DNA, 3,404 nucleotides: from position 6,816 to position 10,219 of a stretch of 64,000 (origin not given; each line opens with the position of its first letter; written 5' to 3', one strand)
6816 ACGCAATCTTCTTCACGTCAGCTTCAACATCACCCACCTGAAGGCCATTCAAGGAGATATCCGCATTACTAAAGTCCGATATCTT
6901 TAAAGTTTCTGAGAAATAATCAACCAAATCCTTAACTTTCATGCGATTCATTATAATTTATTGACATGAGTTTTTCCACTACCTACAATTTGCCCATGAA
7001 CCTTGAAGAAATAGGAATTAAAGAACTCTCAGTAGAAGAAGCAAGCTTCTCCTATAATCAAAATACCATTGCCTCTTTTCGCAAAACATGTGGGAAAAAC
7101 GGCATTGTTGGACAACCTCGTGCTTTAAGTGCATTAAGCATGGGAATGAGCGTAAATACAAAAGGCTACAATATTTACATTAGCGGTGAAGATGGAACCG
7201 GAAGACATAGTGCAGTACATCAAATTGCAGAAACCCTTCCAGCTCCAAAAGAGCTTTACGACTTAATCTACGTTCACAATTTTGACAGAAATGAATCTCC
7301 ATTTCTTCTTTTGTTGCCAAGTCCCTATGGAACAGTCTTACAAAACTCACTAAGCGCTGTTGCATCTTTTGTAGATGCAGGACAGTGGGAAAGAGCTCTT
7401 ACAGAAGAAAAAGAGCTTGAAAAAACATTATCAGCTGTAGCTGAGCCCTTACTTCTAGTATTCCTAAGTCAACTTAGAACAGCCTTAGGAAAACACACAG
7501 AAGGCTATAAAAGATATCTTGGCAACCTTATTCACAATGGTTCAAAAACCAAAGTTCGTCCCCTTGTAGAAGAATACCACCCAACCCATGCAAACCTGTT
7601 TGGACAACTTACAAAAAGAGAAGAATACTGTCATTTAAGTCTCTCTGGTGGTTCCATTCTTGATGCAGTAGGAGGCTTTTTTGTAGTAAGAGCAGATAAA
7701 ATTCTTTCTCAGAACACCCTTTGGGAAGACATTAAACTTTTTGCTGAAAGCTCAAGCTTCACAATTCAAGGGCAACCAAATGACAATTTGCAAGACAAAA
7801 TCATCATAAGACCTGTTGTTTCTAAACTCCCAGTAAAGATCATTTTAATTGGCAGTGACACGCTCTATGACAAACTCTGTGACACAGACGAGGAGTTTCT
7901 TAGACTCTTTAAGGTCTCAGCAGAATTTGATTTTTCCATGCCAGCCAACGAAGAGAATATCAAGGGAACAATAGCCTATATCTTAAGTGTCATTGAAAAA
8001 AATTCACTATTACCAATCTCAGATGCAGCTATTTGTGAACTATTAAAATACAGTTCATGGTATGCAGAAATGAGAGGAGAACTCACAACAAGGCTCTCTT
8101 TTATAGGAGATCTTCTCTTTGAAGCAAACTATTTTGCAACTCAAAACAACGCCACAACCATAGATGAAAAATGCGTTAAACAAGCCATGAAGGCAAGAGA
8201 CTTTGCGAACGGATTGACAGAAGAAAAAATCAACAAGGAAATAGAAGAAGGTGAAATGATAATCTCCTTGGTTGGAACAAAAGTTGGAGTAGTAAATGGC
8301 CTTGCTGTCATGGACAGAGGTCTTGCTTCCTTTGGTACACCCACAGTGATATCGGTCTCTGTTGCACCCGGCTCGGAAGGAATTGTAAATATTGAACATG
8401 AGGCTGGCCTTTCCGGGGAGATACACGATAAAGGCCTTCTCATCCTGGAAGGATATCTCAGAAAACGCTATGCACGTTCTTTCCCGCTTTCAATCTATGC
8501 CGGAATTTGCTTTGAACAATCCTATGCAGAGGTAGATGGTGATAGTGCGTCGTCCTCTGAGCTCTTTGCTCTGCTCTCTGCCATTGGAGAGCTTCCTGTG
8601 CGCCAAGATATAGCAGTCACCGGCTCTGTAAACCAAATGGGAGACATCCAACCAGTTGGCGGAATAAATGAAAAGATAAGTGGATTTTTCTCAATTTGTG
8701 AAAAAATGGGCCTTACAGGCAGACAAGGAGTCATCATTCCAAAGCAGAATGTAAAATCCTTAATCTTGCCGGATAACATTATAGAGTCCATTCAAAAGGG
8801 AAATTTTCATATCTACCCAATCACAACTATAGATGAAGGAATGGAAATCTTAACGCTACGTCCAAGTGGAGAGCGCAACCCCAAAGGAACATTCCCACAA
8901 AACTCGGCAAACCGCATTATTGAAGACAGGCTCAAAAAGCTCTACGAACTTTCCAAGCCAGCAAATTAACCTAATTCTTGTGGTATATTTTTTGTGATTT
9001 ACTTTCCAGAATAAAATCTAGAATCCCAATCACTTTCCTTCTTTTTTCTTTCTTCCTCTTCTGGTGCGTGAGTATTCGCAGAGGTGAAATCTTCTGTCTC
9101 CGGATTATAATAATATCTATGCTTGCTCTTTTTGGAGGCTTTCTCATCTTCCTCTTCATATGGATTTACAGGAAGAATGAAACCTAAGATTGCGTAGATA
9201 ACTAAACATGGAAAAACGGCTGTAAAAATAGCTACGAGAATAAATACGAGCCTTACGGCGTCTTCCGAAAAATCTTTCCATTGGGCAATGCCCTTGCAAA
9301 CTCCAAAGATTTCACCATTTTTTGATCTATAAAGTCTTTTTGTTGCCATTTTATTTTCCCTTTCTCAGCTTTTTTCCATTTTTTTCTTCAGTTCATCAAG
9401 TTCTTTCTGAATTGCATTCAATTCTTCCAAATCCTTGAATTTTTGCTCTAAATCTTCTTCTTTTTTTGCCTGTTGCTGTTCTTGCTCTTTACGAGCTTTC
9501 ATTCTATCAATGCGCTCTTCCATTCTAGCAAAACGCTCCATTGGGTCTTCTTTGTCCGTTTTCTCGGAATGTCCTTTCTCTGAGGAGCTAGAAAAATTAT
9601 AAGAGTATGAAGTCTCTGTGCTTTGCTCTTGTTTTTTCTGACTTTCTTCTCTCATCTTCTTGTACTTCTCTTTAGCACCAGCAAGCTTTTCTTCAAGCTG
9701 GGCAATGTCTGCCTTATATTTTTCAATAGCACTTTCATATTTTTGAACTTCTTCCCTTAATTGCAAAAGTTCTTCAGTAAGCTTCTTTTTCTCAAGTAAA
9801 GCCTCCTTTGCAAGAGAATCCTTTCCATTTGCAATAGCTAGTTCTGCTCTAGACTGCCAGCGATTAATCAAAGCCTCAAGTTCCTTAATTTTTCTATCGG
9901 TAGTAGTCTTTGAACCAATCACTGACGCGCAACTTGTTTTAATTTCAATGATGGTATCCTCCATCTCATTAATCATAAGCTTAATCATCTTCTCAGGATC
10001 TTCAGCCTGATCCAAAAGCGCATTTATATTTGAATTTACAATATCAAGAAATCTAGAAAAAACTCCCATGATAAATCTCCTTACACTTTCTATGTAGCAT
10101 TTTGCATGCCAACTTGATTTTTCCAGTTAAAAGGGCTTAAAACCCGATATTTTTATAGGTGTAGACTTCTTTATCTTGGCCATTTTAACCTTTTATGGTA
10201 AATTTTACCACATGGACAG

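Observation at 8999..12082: Phage-shock module built around a receiver-less sigma-54 activator, with two PspA paralogs and a PspC-domain gene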

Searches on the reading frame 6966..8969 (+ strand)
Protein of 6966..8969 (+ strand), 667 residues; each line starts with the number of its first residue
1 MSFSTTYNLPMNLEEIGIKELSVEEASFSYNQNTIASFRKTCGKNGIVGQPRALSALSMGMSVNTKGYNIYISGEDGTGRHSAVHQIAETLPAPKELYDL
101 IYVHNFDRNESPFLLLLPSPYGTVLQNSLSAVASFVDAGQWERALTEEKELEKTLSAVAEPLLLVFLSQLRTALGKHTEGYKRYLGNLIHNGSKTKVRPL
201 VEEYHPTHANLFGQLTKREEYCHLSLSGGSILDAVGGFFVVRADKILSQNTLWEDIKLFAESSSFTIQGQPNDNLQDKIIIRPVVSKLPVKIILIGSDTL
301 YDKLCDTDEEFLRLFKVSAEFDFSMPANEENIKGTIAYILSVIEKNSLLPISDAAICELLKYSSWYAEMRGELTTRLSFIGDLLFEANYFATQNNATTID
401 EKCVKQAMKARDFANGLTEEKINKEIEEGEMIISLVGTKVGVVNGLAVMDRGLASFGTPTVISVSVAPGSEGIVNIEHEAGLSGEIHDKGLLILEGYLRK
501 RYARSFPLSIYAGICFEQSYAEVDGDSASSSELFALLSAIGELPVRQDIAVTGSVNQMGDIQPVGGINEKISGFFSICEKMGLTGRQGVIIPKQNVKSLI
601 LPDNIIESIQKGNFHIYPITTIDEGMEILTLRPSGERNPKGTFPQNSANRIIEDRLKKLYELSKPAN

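Call 3: search_protein_families(library=pfam, proteins=[window:6966-8969:+], max_evalue=0.01)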
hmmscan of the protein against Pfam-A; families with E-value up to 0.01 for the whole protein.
window:6966-8969:+ (667 aa): 4 families
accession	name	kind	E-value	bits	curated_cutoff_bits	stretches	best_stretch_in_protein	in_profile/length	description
PF13654.12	AAA_32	-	9.9e-24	84.3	21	1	198-322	3-133/133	LonB-like, AAA domain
PF20436.4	LonB_AAA-LID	-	9.3e-15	54.9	22.4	1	350-412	1-63/65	Archaeal LonB, AAA+ ATPase LID domain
PF05362.19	Lon_C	-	1e-10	41.9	21.1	1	523-626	107-199/205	Lon protease (S16) C-terminal proteolytic domain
PF20437.3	LonC_helical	-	2e-05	24.9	24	1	99-129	1-31/34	Lon-like LonC helical domain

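Call 4: search_protein_families(library=ncbifam, proteins=[window:6966-8969:+], max_evalue=0.01)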
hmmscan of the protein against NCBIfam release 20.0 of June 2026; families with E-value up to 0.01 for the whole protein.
window:6966-8969:+ (667 aa): 5 families
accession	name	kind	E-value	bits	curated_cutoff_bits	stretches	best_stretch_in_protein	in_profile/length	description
TIGR00764.1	lon_rel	equivalog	3.6e-39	134.9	516.6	1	322-628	301-591/608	ATP-dependent protease LonB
TIGR02903.1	spore_lon_C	equivalog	8.8e-13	47.6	678.8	1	522-628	522-613/615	Lon family ATP-dependent protease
TIGR02902.1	spore_lonB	equivalog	6e-10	38.3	723.3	1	516-600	433-509/531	ATP-dependent protease LonB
NF008053.0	PRK10787.1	equivalog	1.1e-07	30.3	891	1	523-628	675-769/784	endopeptidase La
TIGR00763.1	lon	equivalog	5e-07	28.6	608.05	1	524-610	700-780/795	endopeptidase La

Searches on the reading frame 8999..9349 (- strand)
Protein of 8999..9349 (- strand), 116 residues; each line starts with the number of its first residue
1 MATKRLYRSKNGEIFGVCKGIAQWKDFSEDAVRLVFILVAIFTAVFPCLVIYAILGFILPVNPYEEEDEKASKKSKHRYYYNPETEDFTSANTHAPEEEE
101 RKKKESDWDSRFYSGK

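Call 3: search_protein_families(library=pfam, proteins=[window:8999-9349:-], max_evalue=0.01)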
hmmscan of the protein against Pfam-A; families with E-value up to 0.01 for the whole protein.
window:8999-9349:- (116 aa): 2 families
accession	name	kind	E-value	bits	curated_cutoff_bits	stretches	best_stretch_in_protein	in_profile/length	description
PF04024.17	PspC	-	2.6e-13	50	25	1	4-61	1-57/58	PspC domain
PF16118.10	DUF4834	-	0.0025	19.1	27.8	1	35-108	5-79/99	Domain of unknown function (DUF4834)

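Call 4: search_protein_families(library=ncbifam, proteins=[window:8999-9349:-], max_evalue=0.01)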
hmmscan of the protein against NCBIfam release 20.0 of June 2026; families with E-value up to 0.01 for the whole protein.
window:8999-9349:- (116 aa): 2 families
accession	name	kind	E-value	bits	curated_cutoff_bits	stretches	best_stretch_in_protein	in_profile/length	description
TIGR02978.1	phageshock_pspC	equivalog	1.4e-16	60.4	104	1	4-90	2-88/121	envelope stress response membrane protein PspC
NF007973.0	PRK10697.1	equivalog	1.4e-10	41.1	136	1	2-76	6-81/119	envelope stress response membrane protein PspC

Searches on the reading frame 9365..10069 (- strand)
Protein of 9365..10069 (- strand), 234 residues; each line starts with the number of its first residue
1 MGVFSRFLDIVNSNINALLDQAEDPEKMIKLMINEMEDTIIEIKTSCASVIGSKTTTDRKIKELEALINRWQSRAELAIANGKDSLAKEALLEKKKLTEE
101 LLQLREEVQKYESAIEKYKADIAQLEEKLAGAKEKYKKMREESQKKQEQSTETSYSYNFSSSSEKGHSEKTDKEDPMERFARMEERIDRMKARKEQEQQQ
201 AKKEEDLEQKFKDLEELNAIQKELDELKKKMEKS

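Call 3: search_protein_families(library=pfam, proteins=[window:9365-10069:-], max_evalue=0.01)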
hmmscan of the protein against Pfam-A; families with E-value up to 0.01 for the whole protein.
window:9365-10069:- (234 aa): 1 family
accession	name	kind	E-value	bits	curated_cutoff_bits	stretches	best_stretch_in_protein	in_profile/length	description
PF04012.17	PspA_IM30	-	3.4e-38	131.9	33.9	1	2-230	1-218/220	PspA/IM30 family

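Call 4: search_protein_families(library=ncbifam, proteins=[window:9365-10069:-], max_evalue=0.01)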
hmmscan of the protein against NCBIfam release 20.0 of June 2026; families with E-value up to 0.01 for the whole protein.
window:9365-10069:- (234 aa): 6 families
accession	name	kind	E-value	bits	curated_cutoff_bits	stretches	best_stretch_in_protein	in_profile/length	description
TIGR02977.1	phageshock_pspA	equivalog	8.1e-59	199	242.95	1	1-233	1-219/219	phage shock protein PspA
NF007974.0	PRK10698.1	equivalog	3.1e-46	157.8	336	1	1-233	1-219/222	phage shock protein PspA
NF045984.1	StressProtLiaH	equivalog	1.1e-10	41.7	380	1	3-231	2-215/225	stress responsive protein LiaH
TIGR02168.1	SMC_prok_B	equivalog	0.00086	17.1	567.35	1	28-231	243-451/1181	chromosome segregation protein SMC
TIGR04376.1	TIGR04376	hypoth_equivalog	0.0017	18.4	125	1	54-191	51-186/189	TIGR04376 family protein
NF003034.1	PRK03918.1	equivalog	0.0076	14.3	700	1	13-232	179-382/878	DNA double-strand break repair ATPase Rad50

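Call 10: find_encoding_contigs(protein=window:9365-10069:-, flank=10000, max_places=6)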
Protein window:9365-10069:- (234 aa): 1 contig read that carries it; 1 place shown.
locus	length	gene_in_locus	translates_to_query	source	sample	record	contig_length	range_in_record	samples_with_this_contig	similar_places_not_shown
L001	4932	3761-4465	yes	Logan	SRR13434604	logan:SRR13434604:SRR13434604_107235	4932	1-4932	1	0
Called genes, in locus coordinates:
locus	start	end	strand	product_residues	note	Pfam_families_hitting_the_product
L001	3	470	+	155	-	?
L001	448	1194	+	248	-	PF00588:SpoU_methylase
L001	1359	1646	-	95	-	PF04221:RelB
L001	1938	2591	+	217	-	PF04012:PspA_IM30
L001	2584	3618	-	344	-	PF00158:Sigma54_activat, PF14532:Sigma54_activ_2, PF01078:Mg_chelatase (faint), PF07724:AAA_2 (weak), PF07728:AAA_5 (weak), PF25601:AAA_lid_14, PF02954:HTH_8 (weak)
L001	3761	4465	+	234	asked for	PF04012:PspA_IM30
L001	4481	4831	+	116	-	PF04024:PspC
